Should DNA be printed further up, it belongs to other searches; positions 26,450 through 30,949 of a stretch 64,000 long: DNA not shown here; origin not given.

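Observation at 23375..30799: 2474-aa chimeric protein: lactocepin/C5a-peptidase-type S8 protease fused to about 800 aa of BspA-type leucine-rich repeats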

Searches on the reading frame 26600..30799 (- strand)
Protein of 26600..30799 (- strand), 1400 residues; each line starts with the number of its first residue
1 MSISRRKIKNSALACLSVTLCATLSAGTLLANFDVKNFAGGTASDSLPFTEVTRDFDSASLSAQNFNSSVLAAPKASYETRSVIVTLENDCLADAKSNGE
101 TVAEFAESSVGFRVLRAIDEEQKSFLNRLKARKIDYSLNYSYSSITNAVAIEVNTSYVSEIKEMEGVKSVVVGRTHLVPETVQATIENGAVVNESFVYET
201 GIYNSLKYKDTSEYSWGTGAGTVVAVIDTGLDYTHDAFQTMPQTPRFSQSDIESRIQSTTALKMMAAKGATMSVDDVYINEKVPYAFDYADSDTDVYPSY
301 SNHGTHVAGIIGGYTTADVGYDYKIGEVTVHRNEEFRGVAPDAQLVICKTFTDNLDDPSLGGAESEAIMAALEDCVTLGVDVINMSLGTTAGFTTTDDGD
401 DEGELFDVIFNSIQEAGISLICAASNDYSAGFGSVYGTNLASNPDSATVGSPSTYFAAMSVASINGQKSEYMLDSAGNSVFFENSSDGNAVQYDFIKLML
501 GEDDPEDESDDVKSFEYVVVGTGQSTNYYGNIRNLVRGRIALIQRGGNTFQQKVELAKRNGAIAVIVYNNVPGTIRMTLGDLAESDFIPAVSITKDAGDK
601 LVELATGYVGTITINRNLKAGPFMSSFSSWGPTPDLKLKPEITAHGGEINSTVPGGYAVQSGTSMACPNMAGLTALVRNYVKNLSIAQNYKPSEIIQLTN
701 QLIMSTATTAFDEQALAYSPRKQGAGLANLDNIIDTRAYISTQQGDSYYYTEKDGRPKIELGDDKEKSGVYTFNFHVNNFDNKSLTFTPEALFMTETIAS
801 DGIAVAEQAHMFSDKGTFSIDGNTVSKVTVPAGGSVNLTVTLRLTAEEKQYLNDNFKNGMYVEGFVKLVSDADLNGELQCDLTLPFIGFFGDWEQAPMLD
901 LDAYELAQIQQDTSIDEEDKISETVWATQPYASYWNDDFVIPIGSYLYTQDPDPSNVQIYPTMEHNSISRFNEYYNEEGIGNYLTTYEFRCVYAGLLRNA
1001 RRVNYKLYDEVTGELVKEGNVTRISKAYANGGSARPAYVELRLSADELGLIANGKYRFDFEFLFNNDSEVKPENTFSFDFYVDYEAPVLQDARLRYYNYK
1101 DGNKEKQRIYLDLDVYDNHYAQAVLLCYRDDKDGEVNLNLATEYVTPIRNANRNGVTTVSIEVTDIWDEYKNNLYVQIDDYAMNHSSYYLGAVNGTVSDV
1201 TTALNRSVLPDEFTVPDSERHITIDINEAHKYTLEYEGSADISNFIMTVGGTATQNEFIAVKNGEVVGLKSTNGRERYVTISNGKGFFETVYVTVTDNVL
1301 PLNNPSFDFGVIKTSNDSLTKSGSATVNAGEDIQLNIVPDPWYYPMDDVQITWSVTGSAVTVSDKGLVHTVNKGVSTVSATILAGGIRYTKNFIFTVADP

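Call 13: find_related_loci(query=window:26600-30799:-, collection=genome_contigs, flank=10000)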
Query window:26600-30799:- (1400 aa) in genome_contigs; peptide patterns used: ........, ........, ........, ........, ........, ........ (x = any residue, [..] = any of these).
167 stretches matched a pattern; 112 encode a relative of the query (tblastn E <= 1e-3); the best 80 are kept; 80 distinct loci.
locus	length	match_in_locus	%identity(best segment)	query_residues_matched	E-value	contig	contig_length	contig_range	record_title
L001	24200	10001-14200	100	1-1400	0e+0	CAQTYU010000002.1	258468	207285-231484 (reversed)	MAG TPA_asm: Candidatus Borkfalkiaceae bacterium isolate MGBC129175 genome assembly, contig: MGBC129175.2, whole genome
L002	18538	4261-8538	68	1-1400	0e+0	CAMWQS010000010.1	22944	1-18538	MAG TPA_asm: uncultured Clostridia bacterium isolate SRR14411330_bin.4_metawrap_v1.3_MAG genome assembly, contig: NODE.2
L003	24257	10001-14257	67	1-1400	0e+0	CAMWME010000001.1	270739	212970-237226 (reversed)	MAG TPA_asm: uncultured Clostridia bacterium isolate SRR14411243_bin.15_metawrap_v1.3_MAG genome assembly, contig: NODE.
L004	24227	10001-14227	45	5-1400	0e+0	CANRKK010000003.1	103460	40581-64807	MAG: uncultured Clostridia bacterium isolate Lapin-021__bin90 genome assembly, contig: Lapin-021__NODE_222_length_103460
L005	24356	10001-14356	43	3-1400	0e+0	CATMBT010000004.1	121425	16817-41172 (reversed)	MAG TPA_asm: uncultured Christensenella sp. isolate MGG00234_1678865633 genome assembly, contig: C4_44, whole genome sho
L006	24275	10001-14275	43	9-1374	0e+0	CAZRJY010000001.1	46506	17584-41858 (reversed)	MAG TPA_asm: uncultured Clostridia bacterium isolate SRP199465_co2_620 genome assembly, contig: NODE_1615_length_46506_c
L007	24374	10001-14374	43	1-1384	0e+0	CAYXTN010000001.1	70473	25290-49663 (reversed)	MAG TPA_asm: uncultured Clostridia bacterium isolate SRP199465_co1_131 genome assembly, contig: NODE_657_length_70473_co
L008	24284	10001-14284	44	2-1400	0e+0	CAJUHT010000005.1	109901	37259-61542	MAG TPA_asm: uncultured Christensenella sp. isolate MGBC128948 genome assembly, contig: MGBC128948.5, whole genome shotg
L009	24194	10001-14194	43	14-1384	0e+0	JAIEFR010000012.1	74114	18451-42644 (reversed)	MAG: Clostridia bacterium isolate SC0399_S13_4 SC0399_S13_4_contig_12, whole genome shotgun sequence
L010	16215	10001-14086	39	5-1386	0e+0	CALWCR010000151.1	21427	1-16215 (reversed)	MAG: uncultured Clostridia bacterium isolate E27__bin72 genome assembly, contig: E27__k127_4958396, whole genome shotgun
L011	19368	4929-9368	42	1-1384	0e+0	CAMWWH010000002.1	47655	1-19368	MAG TPA_asm: uncultured Clostridia bacterium isolate SRR14411330_bin.5_metawrap_v1.3_MAG genome assembly, contig: NODE.4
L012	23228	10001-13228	39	67-1191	0e+0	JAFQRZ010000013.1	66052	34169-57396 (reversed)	MAG: Agathobacter sp. isolate RGIG2097 Goat_Colon-3__c170887, whole genome shotgun sequence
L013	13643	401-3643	39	82-1230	0e+0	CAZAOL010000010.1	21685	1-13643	MAG TPA_asm: uncultured Oscillospiraceae bacterium isolate SRP315200_co2_435 genome assembly, contig: NODE_2080_length_2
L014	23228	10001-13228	39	67-1191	0e+0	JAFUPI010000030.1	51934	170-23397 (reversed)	MAG: Agathobacter sp. isolate RGIG4703 Roe_deer_Rectum.Co__c607234, whole genome shotgun sequence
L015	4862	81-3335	38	82-1235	0e+0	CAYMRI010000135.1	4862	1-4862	MAG TPA_asm: uncultured Eubacteriales bacterium isolate SRP315200_co1_690 genome assembly, contig: NODE_44222_length_486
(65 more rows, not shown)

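Call 17: search_solved_structures(query=window:26600-30799:-, max_evalue=0.00001, show_alignments=1)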
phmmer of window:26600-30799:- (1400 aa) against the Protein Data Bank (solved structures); distinct sequences matched with E-value up to 0.00001: 21.
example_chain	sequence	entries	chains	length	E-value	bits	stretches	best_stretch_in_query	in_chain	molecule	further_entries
7edd_A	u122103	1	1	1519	2e-70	240.6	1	201-907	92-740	C5a peptidase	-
6vjb_A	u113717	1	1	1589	8.1e-65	222.1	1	281-907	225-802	Putative cell envelope proteinase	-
5xya_A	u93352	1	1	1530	1.1e-64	221.7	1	281-907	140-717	Chemokine protease C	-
5xyr_A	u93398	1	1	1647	1.2e-64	221.5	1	281-907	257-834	Chemokine protease C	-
31mr_B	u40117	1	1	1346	1.9e-64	220.9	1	287-907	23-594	Cell envelope proteinase A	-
5xxz_A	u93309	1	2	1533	6.5e-63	215.8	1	281-907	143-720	Chemokine protease C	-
8bty_A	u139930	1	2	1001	5.1e-55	189.6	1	211-905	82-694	C5a peptidase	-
1xf1_A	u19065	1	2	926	5.7e-55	189.5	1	213-905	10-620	C5a peptidase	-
7yzx_A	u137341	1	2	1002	8e-55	189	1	211-905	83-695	C5a peptidase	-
3eif_A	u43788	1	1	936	1.5e-54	188.1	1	215-905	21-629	C5a peptidase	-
7bj3_A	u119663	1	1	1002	2e-54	187.7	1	211-905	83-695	C5a peptidase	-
8jmw_A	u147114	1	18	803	1.1e-23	85.8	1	329-741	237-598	S8 family serine peptidase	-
2ek8_A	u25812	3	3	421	3.2e-12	47.8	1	510-614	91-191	Aminopeptidase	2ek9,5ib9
7xr8_A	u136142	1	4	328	1.1e-10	42.8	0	291-427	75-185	Major intracellular serine protease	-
4i0w_B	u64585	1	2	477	1.4e-07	32.4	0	622-679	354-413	Protease CspB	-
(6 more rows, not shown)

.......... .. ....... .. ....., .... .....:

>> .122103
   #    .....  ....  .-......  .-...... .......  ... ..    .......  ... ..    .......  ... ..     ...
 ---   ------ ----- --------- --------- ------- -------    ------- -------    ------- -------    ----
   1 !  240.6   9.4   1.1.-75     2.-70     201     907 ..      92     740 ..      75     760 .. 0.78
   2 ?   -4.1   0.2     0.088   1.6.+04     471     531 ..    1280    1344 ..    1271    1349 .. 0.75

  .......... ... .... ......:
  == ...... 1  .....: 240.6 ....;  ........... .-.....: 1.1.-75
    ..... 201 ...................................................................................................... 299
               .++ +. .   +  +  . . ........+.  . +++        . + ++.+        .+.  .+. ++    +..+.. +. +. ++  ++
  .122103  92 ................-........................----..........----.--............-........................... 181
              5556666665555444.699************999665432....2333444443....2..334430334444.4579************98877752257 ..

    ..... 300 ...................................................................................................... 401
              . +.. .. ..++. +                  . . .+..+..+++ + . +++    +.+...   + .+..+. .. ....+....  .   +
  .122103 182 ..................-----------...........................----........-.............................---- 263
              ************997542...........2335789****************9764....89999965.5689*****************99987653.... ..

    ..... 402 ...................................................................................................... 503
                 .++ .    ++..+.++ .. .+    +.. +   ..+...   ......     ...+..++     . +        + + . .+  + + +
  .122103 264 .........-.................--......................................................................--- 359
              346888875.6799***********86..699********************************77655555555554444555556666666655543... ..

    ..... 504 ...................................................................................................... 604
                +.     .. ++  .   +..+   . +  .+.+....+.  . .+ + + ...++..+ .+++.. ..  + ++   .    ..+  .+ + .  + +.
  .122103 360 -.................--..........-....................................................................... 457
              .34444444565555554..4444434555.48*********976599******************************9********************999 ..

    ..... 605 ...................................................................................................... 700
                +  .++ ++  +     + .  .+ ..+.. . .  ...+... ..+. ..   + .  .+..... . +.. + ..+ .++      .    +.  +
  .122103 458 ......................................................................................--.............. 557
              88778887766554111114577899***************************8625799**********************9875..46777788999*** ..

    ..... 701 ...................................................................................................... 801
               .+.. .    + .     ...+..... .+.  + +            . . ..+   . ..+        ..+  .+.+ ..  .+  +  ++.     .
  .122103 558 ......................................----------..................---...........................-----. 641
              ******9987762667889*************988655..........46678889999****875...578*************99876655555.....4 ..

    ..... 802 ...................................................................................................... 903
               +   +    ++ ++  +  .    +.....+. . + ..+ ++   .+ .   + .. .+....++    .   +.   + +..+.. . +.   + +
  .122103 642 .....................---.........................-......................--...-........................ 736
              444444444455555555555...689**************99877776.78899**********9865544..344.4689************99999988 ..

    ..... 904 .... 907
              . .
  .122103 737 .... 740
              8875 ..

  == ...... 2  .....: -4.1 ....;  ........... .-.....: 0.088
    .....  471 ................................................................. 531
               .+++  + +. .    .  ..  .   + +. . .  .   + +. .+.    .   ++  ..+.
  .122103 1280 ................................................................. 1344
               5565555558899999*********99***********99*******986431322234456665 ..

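Call 47: predict_structure(alignment_id=A1)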
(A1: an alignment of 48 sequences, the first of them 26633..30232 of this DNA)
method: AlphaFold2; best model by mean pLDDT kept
length: 1200 residues; sequences in the alignment: 48
mean_pLDDT: 80.0   pTM: 0.69
mean pLDDT of the five models: 80.0, 79.7, 78.2, 76.7, 75.0
residues with pLDDT >= 90: 314; 70-90: 622; 50-70: 208; < 50: 56
segments of 3 or more residues with pLDDT < 50: 166-171, 200-203, 237-249, 462-470, 733-735, 787-790, 836-845
pLDDT, mean of each block of 10 residues (from residue 1): 72 83 89 91 84 91 93 91 92 94 81 76 84 57 77 94 59 69 93 78 51 75 88 65 41 55 62 76 91 81 82 63 90 85 88 87 90 92 68 84 87 91 91 72 67 70 42 70 93 91 90 92 87 86 91 83 71 90 94 92 87 69 90 91 94 94 86 92 66 92 78 76 68 60 74 66 58 74 55 64 63 84 89 56 50 80 84 81 85 72 86 80 80 80 77 76 74 86 84 71 69 80 88 90 87 88 83 90 89 88 92 83 84 77 88 84 90 90 87 85
secondary structure, 60 per line:
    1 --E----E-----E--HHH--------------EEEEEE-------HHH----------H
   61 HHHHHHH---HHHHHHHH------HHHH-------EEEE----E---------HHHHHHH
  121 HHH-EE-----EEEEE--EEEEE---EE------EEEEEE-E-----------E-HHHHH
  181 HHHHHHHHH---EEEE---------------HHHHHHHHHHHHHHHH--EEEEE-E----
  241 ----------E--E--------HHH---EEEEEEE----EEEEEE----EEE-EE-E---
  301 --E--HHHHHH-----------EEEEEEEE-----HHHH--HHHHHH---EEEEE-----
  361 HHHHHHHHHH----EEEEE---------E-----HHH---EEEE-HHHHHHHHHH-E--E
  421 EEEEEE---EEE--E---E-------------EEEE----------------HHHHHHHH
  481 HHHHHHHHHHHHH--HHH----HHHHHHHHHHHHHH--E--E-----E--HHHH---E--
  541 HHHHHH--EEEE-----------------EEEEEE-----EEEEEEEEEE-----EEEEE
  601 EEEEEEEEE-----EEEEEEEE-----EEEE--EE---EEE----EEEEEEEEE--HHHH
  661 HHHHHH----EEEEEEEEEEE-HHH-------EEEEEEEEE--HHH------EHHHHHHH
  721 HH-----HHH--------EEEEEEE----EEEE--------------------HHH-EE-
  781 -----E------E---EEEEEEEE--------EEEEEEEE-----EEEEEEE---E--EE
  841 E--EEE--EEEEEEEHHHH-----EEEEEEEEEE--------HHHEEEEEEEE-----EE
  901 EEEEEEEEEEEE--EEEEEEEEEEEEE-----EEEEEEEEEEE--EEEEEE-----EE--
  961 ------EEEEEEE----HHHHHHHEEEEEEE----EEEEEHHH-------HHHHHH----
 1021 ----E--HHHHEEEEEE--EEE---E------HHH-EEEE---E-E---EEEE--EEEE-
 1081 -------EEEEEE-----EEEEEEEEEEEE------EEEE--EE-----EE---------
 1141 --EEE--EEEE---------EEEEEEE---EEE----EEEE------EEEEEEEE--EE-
elements in order (helices of 4 or more, strands of 3 or more residues): E34-39 H60-67 H71-78 H85-88 E96-99 H114-123 E132-136 E139-143 E155-160 H176-189 E193-196 H212-227 E230-234 E269-275 E280-285 E290-292 H306-311 E323-330 H336-339 H342-347 E351-355 H361-370 E375-379 E401-404 H406-415 E420-426 E430-432 E453-456 H473-493 H503-516 H531-534 H541-546 E549-552 E570-575 E581-590 E596-609 E615-622 E628-631 E639-641 E646-654 H657-666 E671-681 E693-701 H714-722 E739-745 E750-753 E797-804 E813-820 E826-832 E839-841 E844-846 E849-855 H856-859 E865-874 E886-893 E899-912 E915-927 E933-943 E946-951 E967-973 H978-984 E985-991 E996-1000 H1011-1016 H1028-1031 E1032-1037 E1040-1042 E1057-1060 E1070-1073 E1076-1079 E1088-1093 E1099-1110 E1117-1120 E1143-1145 E1148-1151 E1161-1167 E1171-1173 E1178-1181 E1188-1195
